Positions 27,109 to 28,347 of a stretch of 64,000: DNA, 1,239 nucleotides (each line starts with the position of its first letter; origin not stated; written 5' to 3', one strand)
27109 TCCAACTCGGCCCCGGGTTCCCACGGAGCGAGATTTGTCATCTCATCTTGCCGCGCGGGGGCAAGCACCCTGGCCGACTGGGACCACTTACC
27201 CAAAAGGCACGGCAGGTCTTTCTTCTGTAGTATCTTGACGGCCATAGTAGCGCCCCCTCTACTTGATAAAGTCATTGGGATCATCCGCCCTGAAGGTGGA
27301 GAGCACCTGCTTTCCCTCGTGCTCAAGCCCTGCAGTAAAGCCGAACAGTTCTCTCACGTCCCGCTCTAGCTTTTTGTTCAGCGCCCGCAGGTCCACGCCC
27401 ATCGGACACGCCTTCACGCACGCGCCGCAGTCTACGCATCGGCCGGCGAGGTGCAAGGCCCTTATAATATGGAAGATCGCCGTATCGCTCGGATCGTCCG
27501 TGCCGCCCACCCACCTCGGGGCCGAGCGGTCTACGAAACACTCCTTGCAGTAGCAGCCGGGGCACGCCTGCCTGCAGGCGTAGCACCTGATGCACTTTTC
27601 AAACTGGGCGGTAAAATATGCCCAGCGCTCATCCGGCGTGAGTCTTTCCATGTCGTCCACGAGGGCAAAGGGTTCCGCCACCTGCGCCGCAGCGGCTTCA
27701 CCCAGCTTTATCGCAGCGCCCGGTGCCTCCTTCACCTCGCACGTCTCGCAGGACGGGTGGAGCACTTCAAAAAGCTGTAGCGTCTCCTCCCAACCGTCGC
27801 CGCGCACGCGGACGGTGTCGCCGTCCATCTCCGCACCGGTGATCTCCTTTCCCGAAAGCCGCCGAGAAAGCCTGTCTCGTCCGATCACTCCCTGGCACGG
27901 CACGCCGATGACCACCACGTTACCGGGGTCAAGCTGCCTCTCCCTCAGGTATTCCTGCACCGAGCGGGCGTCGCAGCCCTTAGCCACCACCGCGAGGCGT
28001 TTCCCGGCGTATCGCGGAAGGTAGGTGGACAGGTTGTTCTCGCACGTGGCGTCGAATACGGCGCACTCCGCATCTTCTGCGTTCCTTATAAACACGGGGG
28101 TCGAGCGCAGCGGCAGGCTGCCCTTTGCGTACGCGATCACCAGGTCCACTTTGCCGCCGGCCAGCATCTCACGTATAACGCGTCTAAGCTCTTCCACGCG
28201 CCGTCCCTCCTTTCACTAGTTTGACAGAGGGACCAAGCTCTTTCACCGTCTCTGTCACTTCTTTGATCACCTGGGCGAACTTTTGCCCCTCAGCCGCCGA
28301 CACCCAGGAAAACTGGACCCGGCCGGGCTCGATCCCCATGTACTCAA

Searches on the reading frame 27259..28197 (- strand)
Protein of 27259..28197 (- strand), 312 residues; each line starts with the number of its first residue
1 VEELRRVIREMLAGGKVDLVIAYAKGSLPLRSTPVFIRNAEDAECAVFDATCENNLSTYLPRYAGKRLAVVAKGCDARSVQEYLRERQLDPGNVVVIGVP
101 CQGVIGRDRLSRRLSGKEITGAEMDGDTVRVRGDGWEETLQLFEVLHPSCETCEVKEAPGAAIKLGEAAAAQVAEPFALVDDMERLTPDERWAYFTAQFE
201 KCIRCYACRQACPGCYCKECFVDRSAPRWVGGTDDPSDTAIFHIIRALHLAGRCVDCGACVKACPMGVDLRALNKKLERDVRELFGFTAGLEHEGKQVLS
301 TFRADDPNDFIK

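Call 4: search_protein_families(library=pfam, proteins=[window:27259-28197:-])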
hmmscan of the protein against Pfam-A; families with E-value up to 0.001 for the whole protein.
window:27259-28197:- (312 aa): 9 families
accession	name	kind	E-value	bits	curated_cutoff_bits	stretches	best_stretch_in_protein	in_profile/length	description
PF12797.12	Fer4_2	-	2.9e-08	33.6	24.5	2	251-265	7-21/22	4Fe-4S binding domain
PF13187.11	Fer4_9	-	1e-06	29.1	27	1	220-267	12-50/52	4Fe-4S dicluster domain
PF00037.32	Fer4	-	1.1e-05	25.4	21.1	1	252-267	6-21/24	4Fe-4S binding domain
PF13237.11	Fer4_10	-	2e-05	24.9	25.5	1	252-273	7-30/53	4Fe-4S dicluster domain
PF13183.11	Fer4_8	-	2.1e-05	25.4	27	1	199-268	2-68/68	4Fe-4S dicluster domain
PF04432.18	FrhB_FdhB_C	-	3.6e-05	24.1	23.3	1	66-166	2-111/150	Coenzyme F420 hydrogenase/dehydrogenase, beta subunit C terminus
PF12838.12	Fer4_7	-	4.4e-05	24.3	27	0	201-268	1-52/52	4Fe-4S dicluster domain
PF13746.11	Fer4_18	-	4.9e-05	23.9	27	1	250-271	57-78/114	4Fe-4S dicluster domain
PF12837.12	Fer4_6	-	0.00012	22.3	25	1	252-268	7-23/24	4Fe-4S binding domain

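Call 16: search_solved_structures(query=window:27262-28197:-, max_evalue=1, show_alignments=2)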
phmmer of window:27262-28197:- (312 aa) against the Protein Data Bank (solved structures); distinct sequences matched with E-value up to 1: 54.
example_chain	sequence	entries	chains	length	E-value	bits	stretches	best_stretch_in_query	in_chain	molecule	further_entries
8rvu_E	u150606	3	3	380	9.7e-27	97.1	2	197-294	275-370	Formate dehydrogenase, beta subunit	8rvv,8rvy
9t1s_M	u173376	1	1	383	3.6e-26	95.2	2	195-297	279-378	formate dehydrogenase (coenzyme F420)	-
7bkb_E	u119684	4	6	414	6.6e-26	94.3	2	191-291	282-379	Formate dehydrogenase, beta subunit (F420)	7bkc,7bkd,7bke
8e9g_I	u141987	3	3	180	0.0071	18.6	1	198-267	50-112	NADH-quinone oxidoreductase subunit I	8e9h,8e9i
2fug_9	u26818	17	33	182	0.0084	18.4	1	199-269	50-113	NADH-quinone oxidoreductase chain 9 | NADH-QUINONE OXIDOREDUCTASE SUBUNIT 9 | NADH-quinone oxidoreductase subunit I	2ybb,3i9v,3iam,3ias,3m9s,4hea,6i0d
9lay_B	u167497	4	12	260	0.0092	18.3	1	246-269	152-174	4Fe-4S ferredoxin iron-sulfur binding domain protein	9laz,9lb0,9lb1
9grx_I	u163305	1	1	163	0.015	17.6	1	252-283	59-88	NAD(P)H-quinone oxidoreductase subunit I, chloroplastic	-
6lum_B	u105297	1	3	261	0.024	16.9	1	187-276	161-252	Succinate dehydrogenase subunit B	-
1clf_A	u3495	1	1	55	0.027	16.7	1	251-270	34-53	FERREDOXIN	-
1h98_A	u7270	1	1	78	0.067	15.5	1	253-267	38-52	FERREDOXIN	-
4tym_A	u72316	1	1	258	0.076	15.3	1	44-114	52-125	Purine nucleoside phosphorylase DeoD-type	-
8cmo_C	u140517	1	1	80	0.14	14.4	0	250-268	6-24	Photosystem I subunit VII PsaC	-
31ox_C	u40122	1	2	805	0.2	13.9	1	164-287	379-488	Acetyl-CoA decarbonylase/synthase complex subunit alpha 2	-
9l0a_C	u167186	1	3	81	0.25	13.6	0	249-268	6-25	Photosystem I iron-sulfur center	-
9uas_C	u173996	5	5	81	0.29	13.3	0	249-268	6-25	Photosystem I iron-sulfur center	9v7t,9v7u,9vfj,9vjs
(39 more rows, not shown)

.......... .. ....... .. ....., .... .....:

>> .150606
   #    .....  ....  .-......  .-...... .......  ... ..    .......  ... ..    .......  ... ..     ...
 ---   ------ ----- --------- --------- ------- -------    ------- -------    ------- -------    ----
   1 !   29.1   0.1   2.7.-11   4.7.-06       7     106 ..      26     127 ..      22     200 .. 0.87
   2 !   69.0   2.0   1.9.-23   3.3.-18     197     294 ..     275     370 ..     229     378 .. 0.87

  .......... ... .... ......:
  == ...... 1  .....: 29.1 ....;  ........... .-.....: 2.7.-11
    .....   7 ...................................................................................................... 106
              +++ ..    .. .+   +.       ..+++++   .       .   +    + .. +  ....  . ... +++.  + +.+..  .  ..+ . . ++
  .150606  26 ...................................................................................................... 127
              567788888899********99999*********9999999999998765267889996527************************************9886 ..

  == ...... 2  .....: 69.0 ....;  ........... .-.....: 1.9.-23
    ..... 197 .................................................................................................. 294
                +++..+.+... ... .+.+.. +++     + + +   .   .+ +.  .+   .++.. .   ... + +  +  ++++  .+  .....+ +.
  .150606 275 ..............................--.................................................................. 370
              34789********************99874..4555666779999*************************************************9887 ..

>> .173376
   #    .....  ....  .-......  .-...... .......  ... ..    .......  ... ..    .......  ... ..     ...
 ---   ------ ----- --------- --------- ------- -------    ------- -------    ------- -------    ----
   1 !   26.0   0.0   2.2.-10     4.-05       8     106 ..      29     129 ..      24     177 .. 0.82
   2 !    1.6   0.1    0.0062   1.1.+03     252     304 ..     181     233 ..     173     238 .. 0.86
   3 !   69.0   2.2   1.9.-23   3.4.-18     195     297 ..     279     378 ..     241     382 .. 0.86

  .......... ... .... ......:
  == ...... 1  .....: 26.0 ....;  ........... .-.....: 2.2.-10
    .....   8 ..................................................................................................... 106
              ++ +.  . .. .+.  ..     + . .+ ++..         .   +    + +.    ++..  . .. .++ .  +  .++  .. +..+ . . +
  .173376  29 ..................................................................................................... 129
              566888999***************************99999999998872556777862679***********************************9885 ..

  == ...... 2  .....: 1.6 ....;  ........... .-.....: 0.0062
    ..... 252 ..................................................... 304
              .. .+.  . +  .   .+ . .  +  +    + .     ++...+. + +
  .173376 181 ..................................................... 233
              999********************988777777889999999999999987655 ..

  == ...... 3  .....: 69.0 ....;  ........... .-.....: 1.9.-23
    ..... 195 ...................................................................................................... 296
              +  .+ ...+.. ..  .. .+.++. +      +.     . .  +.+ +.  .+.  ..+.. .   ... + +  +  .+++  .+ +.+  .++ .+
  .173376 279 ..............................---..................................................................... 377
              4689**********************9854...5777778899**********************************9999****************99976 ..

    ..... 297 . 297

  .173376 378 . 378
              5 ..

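Call 25: search_protein_families(library=ncbifam, proteins=[window:27259-28197:-], max_evalue=0.00001)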
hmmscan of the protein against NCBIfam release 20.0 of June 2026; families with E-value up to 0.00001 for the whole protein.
window:27259-28197:- (312 aa): 0 families

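Call 51: find_homologous_proteins(query=window:27262-28197:-)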
Query window:27262-28197:- (312 aa): 3808 proteins with E <= 0.001 among 7067 candidates; the best 120 are listed.
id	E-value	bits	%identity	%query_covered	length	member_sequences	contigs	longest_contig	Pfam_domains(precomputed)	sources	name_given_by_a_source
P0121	2.9e-211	718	100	100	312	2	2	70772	PF12797.13,PF00037.33,PF13237.12,PF13187.12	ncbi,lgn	ncbi:MAG: Coenzyme F420 hydrogenase/dehydrogenase, beta subunit C-terminal domain [Bacillota bacteri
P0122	5.4e-108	379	53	100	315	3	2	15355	PF12797.13,PF00037.33,PF13746.12,PF13183.12,PF13187.12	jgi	jgi:formate dehydrogenase subunit beta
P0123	9.2e-107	375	56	99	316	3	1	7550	PF12797.13,PF00037.33,PF13534.12,PF13183.12,PF13187.12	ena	-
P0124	1.5e-105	371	54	99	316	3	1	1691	PF12797.13,PF13187.12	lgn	-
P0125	2.7e-105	370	54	99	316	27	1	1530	PF12797.13,PF13187.12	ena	-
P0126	6.5e-105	369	53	99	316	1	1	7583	PF12797.13,PF04432.19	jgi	-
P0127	6.7e-105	369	54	99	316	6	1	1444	PF12797.13,PF13187.12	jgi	-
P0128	1.4e-104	368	53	99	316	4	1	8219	PF12797.13,PF12838.13,PF13187.12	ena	-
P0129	1.5e-104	368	52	100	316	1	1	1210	PF12797.13,PF13746.12,PF12838.13,PF13183.12,PF13187.12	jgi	jgi:formate dehydrogenase subunit beta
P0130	3.2e-104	366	53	99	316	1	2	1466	PF13183.12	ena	-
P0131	6.9e-104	365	52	100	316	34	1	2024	PF12797.13,PF00037.33,PF13237.12,PF13183.12,PF13187.12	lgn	-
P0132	5.4e-103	362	52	99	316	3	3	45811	PF12797.13,PF04432.19,PF00037.33,PF13237.12,PF13183.12,PF13187.12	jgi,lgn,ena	-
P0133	7.5e-103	362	53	99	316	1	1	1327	PF12797.13,PF13183.12,PF13187.12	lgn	-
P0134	1.3e-102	361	52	99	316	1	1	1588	PF12797.13,PF04432.19,PF00037.33,PF13237.12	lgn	-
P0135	2.2e-102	360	51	100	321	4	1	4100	PF12797.13,PF04432.19,PF00037.33,PF12838.13,PF13183.12,PF13187.12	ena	-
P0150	1.4e-99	351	50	100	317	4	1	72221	PF12797.13,PF13187.12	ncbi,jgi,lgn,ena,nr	ncbi:MAG: 4Fe-4S dicluster domain-containing protein [Proteobacteria bacterium]|nr:4Fe-4S dicluster 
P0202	3.7e-96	340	50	99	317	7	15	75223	PF12797.13,PF04432.19,PF13534.12,PF13183.12,PF13187.12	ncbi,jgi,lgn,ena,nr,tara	ncbi:MAG: 4Fe-4S ferredoxin [Dehalococcoidales bacterium]|jgi:ferredoxin|nr:4Fe-4S ferredoxin [Dehal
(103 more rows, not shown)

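Call 53: find_encoding_contigs(protein=P0121, flank=3000, max_places=2)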
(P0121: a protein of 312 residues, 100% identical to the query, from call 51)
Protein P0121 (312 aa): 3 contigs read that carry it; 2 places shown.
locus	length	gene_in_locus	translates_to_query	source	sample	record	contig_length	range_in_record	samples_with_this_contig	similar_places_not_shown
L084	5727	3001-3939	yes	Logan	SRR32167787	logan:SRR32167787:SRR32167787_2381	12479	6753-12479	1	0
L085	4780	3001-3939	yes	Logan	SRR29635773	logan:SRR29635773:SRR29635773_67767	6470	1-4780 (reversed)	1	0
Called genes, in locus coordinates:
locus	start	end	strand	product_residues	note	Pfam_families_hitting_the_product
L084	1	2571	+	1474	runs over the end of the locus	PF00890:FAD_binding_2 (weak), PF12831:FAD_oxidored (weak), PF14691:Fer4_20, PF07992:Pyr_redox_2, PF13450:NAD_binding_8, PF07992:Pyr_redox_2, PF07992:Pyr_redox_2, PF12831:FAD_oxidored, +17 more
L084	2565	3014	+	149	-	PF02662:FlpD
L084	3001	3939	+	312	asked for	PF13237:Fer4_10 (faint), PF00037:Fer4 (faint), PF12797:Fer4_2 (faint), PF13187:Fer4_9 (faint)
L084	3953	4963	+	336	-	PF14697:Fer4_21 (faint), PF12838:Fer4_7 (faint), PF13484:Fer4_16 (faint), PF13187:Fer4_9 (faint), PF13746:Fer4_18 (faint), PF25160:LdpA_Fe-S-bd (faint), PF13183:Fer4_8 (weak), PF17179:Fer4_22, +3 more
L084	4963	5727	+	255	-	?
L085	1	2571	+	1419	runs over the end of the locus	?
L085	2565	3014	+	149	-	PF02662:FlpD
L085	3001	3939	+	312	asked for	PF13237:Fer4_10 (faint), PF00037:Fer4 (faint), PF12797:Fer4_2 (faint), PF13187:Fer4_9 (faint)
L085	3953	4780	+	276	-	?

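Call 54: find_encoding_contigs(protein=P0150, flank=9000, max_places=1)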
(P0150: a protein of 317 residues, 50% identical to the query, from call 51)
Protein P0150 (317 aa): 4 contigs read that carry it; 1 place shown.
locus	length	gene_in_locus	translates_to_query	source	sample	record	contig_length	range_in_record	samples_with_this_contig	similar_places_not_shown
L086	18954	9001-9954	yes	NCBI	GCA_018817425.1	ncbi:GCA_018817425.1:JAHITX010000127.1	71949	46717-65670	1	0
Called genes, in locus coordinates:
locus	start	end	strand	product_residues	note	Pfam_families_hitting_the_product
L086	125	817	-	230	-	PF01613:Flavin_Reduct, PF21349:RUBY_RBDX (faint), PF00301:Rubredoxin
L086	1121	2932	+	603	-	PF02730:AFOR_N, PF01314:AFOR_C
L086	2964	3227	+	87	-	-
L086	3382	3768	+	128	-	PF12838:Fer4_7 (faint), PF12837:Fer4_6 (weak), PF13237:Fer4_10 (faint), PF13247:Fer4_11 (weak)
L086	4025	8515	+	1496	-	PF00037:Fer4, PF14691:Fer4_20, PF07992:Pyr_redox_2, PF13450:NAD_binding_8, PF07992:Pyr_redox_2, PF07992:Pyr_redox_2, PF13450:NAD_binding_8, PF12838:Fer4_7, +22 more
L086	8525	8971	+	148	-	PF02662:FlpD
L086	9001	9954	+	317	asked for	PF13187:Fer4_9 (faint), PF12797:Fer4_2 (faint)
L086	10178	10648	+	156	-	PF13183:Fer4_8, PF13187:Fer4_9 (weak), PF13534:Fer4_17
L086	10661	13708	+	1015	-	-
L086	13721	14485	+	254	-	-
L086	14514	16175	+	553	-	PF00070:Pyr_redox (faint), PF00890:FAD_binding_2 (faint), PF12831:FAD_oxidored (faint), PF13450:NAD_binding_8 (faint), PF13738:Pyr_redox_3 (weak), PF14691:Fer4_20, PF07992:Pyr_redox_2, PF13738:Pyr_redox_3 (weak)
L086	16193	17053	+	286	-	-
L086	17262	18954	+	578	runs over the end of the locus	PF02730:AFOR_N, PF01314:AFOR_C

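Call 55: find_encoding_contigs(protein=P0202, flank=9000, max_places=1)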
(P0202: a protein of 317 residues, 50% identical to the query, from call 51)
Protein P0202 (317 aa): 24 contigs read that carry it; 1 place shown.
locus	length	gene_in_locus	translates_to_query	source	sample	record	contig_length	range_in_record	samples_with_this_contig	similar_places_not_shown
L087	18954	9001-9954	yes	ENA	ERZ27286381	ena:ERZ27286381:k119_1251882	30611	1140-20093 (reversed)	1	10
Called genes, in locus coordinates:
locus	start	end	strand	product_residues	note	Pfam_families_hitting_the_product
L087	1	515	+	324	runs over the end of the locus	PF00025:Arf (weak), PF00009:GTP_EFTU (faint), PF00071:Ras (weak), PF01926:MMR_HSR1, PF02421:FeoB_N, PF02824:TGS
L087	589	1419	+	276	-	PF02596:DUF169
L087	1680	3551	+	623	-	PF02730:AFOR_N, PF01314:AFOR_C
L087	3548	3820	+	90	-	PF02597:ThiS (weak)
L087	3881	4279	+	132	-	PF13237:Fer4_10 (faint), PF13187:Fer4_9 (faint)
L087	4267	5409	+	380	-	PF13484:Fer4_16 (faint), PF25160:LdpA_Fe-S-bd (faint), PF12838:Fer4_7 (weak), PF13183:Fer4_8, PF13187:Fer4_9, PF13237:Fer4_10, PF13534:Fer4_17, PF02754:CCG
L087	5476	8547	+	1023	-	PF12831:FAD_oxidored (weak), PF00037:Fer4 (weak), PF00890:FAD_binding_2 (weak), PF07992:Pyr_redox_2, PF12831:FAD_oxidored (weak), PF13450:NAD_binding_8 (weak), PF12838:Fer4_7, PF13187:Fer4_9 (weak), +11 more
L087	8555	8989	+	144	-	PF02662:FlpD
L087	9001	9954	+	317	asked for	PF04432:FrhB_FdhB_C, PF12797:Fer4_2 (faint), PF13187:Fer4_9 (faint), PF13534:Fer4_17 (faint), PF13183:Fer4_8 (weak)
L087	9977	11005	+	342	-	PF12838:Fer4_7 (faint), PF13187:Fer4_9 (faint), PF13484:Fer4_16 (faint), PF00037:Fer4 (faint), PF12797:Fer4_2 (faint), PF13237:Fer4_10 (faint), PF17179:Fer4_22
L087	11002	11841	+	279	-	PF00970:FAD_binding_6 (weak), PF00175:NAD_binding_1, PF10418:DHODB_Fe-S_bind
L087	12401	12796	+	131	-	PF01597:GCV_H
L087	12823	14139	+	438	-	PF02347:GDC-P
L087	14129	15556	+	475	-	PF02347:GDC-P (weak), PF21478:GcvP2_C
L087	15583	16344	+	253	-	PF21948:LplA-B_cat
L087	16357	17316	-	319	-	PF00586:AIRS, PF02769:AIRS_C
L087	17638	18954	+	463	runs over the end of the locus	PF12390:Se-cys_synth_N, PF03841:SelA, PF01041:DegT_DnrJ_EryC1 (weak)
